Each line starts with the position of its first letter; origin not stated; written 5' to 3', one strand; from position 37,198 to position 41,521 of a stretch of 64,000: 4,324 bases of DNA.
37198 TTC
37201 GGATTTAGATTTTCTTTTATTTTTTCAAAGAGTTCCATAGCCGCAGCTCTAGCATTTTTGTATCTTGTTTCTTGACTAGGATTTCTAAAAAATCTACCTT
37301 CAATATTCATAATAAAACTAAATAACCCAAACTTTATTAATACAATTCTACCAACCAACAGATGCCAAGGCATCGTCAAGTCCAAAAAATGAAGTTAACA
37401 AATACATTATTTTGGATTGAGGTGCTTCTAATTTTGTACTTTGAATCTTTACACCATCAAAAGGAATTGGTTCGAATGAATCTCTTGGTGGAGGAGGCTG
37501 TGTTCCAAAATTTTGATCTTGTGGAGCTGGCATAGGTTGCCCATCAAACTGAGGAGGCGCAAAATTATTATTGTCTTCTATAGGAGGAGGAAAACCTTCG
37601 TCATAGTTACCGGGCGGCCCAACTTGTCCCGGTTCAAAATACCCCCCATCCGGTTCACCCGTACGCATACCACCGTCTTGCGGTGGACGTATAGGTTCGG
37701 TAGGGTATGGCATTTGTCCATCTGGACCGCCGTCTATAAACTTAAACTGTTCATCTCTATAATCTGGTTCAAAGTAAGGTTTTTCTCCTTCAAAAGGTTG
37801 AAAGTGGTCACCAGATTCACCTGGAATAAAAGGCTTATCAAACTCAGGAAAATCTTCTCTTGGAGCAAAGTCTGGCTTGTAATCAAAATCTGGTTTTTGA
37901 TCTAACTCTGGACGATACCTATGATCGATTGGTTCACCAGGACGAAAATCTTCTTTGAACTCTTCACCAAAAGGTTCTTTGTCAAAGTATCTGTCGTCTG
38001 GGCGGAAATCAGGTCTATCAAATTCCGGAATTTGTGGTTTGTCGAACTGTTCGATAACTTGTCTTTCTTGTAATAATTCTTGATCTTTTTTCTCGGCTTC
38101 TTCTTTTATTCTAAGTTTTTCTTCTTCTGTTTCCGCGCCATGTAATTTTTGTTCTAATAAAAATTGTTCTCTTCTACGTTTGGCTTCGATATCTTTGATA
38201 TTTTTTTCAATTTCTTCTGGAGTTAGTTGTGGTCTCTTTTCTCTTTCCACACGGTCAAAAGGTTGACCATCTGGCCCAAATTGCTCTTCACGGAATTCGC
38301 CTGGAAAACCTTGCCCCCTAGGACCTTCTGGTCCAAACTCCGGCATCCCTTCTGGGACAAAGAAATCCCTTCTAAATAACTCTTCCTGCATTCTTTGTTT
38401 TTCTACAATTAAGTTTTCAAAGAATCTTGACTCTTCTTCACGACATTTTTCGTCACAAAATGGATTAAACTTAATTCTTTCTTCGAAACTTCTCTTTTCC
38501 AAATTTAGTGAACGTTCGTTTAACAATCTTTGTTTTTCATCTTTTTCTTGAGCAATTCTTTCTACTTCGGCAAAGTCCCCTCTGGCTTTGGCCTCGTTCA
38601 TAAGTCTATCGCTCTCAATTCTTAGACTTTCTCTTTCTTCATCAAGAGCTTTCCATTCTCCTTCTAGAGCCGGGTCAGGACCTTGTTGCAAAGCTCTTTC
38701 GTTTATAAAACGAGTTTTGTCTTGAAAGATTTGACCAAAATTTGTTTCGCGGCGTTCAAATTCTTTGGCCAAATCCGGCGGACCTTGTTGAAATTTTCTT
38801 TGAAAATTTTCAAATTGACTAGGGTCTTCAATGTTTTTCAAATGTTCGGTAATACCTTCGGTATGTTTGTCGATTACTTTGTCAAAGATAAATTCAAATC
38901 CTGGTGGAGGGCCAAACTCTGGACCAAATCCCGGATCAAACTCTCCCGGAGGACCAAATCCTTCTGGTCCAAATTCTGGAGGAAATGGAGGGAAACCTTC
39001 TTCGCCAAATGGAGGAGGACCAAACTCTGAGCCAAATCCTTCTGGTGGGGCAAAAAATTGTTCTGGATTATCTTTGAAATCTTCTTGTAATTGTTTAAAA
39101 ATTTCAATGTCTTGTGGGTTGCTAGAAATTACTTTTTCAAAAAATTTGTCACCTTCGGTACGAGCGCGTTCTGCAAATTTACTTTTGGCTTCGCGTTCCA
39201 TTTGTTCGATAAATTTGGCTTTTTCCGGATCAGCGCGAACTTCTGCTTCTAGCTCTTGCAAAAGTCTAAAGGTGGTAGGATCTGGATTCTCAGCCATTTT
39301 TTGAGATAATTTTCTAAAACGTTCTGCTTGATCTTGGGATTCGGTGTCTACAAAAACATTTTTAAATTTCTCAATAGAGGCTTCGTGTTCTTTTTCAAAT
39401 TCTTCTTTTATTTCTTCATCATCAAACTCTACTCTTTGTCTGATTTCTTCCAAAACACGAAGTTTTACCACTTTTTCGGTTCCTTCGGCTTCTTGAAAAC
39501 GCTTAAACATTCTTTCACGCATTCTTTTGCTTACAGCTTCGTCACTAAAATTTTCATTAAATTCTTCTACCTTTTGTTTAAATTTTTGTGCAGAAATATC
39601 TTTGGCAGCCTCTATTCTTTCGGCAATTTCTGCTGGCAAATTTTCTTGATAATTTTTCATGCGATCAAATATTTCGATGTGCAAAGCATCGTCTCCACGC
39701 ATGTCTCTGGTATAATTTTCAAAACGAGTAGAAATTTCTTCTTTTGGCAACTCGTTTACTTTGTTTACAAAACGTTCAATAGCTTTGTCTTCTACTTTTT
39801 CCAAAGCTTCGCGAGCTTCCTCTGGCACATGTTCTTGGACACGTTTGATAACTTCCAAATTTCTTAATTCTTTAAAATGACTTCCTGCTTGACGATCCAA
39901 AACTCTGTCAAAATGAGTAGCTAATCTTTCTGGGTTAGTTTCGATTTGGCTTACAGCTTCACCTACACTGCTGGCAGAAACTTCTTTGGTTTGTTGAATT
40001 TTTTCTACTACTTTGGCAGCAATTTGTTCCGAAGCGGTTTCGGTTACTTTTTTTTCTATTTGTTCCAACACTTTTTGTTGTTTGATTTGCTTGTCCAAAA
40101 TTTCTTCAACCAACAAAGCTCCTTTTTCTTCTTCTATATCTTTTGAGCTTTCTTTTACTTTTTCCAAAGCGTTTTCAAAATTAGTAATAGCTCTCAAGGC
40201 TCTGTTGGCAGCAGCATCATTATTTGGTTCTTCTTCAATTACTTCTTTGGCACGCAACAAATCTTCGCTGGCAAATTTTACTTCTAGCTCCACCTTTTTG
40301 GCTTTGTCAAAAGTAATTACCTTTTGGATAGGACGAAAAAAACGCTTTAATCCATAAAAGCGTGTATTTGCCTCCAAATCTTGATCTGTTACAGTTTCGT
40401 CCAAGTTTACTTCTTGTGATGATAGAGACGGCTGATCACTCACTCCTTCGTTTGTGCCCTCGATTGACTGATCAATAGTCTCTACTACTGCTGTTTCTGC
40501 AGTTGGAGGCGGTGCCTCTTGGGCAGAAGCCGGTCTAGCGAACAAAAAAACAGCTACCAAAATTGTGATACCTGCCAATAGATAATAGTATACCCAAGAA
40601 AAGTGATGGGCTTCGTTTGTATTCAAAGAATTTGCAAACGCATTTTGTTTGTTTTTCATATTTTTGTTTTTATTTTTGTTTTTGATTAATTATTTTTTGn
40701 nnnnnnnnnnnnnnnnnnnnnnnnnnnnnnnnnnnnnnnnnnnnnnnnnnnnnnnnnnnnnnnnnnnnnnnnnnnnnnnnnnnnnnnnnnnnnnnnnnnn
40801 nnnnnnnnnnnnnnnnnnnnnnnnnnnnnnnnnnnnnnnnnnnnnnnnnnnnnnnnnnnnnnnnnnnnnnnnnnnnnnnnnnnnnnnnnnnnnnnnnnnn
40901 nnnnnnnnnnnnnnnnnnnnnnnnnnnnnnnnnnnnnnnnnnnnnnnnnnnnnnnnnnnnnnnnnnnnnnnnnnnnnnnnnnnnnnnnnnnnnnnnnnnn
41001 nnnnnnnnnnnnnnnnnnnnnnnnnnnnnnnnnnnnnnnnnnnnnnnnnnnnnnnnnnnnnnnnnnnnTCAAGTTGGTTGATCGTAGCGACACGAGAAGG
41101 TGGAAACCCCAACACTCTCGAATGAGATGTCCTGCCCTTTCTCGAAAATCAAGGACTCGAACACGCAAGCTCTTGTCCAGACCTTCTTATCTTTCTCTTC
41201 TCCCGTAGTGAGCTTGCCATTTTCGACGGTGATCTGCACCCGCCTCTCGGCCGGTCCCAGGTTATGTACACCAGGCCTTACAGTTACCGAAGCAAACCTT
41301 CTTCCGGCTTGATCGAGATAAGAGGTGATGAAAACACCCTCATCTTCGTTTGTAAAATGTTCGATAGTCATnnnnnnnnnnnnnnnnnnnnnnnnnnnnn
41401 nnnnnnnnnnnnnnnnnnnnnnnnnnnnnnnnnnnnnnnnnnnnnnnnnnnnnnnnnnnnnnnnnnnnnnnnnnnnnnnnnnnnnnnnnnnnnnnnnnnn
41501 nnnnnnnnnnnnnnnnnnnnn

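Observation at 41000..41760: Second GC-rich islet: tandem 101-aa paralogs with a purine-rich SD and a palindrome-embedded -35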

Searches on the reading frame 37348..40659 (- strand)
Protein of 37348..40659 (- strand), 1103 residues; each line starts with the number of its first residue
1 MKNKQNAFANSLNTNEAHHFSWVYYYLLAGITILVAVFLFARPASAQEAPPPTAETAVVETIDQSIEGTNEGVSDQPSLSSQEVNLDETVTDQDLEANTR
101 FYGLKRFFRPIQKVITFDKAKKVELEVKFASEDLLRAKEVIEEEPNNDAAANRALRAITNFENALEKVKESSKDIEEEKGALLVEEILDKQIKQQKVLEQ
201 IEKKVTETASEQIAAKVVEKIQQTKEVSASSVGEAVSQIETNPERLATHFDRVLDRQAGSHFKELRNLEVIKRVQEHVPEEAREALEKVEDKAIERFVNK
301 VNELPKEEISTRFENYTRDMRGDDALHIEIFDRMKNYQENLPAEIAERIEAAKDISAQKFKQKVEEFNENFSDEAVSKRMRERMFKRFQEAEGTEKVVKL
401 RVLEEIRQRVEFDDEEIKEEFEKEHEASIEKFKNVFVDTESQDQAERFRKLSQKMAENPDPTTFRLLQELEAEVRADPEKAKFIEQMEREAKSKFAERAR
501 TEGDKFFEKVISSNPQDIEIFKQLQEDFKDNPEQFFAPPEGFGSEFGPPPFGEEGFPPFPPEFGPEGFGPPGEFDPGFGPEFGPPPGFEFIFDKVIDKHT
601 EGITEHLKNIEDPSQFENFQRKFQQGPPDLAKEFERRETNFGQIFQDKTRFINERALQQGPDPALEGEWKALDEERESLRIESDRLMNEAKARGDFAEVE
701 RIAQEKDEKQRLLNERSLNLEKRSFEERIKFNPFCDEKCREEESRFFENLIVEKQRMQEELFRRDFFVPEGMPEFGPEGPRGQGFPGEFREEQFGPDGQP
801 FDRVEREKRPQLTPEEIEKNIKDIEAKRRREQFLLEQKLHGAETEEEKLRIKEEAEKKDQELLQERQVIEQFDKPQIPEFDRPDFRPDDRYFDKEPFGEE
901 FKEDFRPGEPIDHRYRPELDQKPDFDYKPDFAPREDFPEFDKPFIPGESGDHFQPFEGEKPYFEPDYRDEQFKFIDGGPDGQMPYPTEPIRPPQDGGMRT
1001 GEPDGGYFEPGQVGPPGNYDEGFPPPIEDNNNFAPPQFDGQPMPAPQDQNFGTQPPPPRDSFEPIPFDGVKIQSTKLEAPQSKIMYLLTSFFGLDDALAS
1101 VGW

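Call 4: search_protein_families(library=pfam, proteins=[window:37348-40659:-], max_evalue=1)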
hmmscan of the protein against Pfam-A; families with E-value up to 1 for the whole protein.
window:37348-40659:- (1103 aa): 2 families
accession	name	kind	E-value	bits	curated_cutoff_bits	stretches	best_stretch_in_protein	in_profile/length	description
PF18915.5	DUF5667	-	3.2e-08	34.3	27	1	100-207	7-98/99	Domain of unknown function (DUF5667)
PF25539.1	Bestrophin_2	-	0.44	10.4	27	0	117-224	79-186/288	Bacterial/Fungal Bestrophin protein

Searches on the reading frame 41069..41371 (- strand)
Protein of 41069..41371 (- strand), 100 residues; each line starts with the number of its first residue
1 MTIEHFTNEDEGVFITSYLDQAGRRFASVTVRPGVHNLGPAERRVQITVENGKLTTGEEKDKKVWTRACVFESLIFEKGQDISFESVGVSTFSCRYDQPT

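Call 4: search_protein_families(library=pfam, proteins=[window:41069-41371:-], max_evalue=1)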
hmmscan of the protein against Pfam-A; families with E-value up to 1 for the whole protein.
window:41069-41371:- (100 aa): 1 family
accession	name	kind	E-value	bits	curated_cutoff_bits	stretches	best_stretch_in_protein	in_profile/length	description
PF06314.16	ADC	-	0.16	11.9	29.8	1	8-48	118-156/238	Acetoacetate decarboxylase (ADC)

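Call 11: search_protein_families(library=ncbifam, proteins=[window:41069-41368:-], max_evalue=1)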
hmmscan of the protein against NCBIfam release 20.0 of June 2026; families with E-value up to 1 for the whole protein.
window:41069-41368:- (99 aa): 0 families

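Call 13: find_homologous_proteins(query=window:41069-41368:-, max_evalue=0.01)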
Query window:41069-41368:- (99 aa): 1 proteins with E <= 0.01 among 2 candidates.
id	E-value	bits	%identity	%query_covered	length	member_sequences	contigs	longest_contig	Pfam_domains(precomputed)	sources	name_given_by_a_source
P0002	5.8e-60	217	100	100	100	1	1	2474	-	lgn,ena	-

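Call 60: search_protein_families(library=padloc, proteins=[window:41072-41371:-], max_evalue=1)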
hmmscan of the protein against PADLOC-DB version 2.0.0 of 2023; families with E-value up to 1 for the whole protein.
window:41072-41371:- (100 aa): 0 families

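Call 61: search_protein_families(library=phrogs, proteins=[window:41072-41371:-], max_evalue=1)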
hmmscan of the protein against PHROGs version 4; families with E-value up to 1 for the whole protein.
window:41072-41371:- (100 aa): 1 family
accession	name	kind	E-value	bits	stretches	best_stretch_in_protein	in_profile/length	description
phrog_24386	-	unknown function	0.18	11.8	1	3-73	79-144/339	-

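Call 62: find_related_loci(query=window:41072-41371:-, collection=metagenome_contigs, flank=8000)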
Query window:41072-41371:- (100 aa) in metagenome_contigs; peptide patterns used: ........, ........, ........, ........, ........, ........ (x = any residue, [..] = any of these).
600 stretches matched a pattern, but none encodes a relative of the query by tblastn (E <= 1e-3).

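Call 63: find_related_loci(query=window:41072-41371:-, collection=viral_contigs, flank=8000)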
Query window:41072-41371:- (100 aa) in viral_contigs; peptide patterns used: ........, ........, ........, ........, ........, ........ (x = any residue, [..] = any of these).
19 stretches matched a pattern, but none encodes a relative of the query by tblastn (E <= 1e-3).

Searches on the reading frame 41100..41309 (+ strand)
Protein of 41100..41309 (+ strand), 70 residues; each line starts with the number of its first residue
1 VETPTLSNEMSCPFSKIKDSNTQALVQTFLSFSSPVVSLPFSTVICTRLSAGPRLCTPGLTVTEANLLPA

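Call 68: search_protein_families(library=pfam, proteins=[window:41100-41309:+], max_evalue=1)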
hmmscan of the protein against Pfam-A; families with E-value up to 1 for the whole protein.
window:41100-41309:+ (70 aa): 0 families
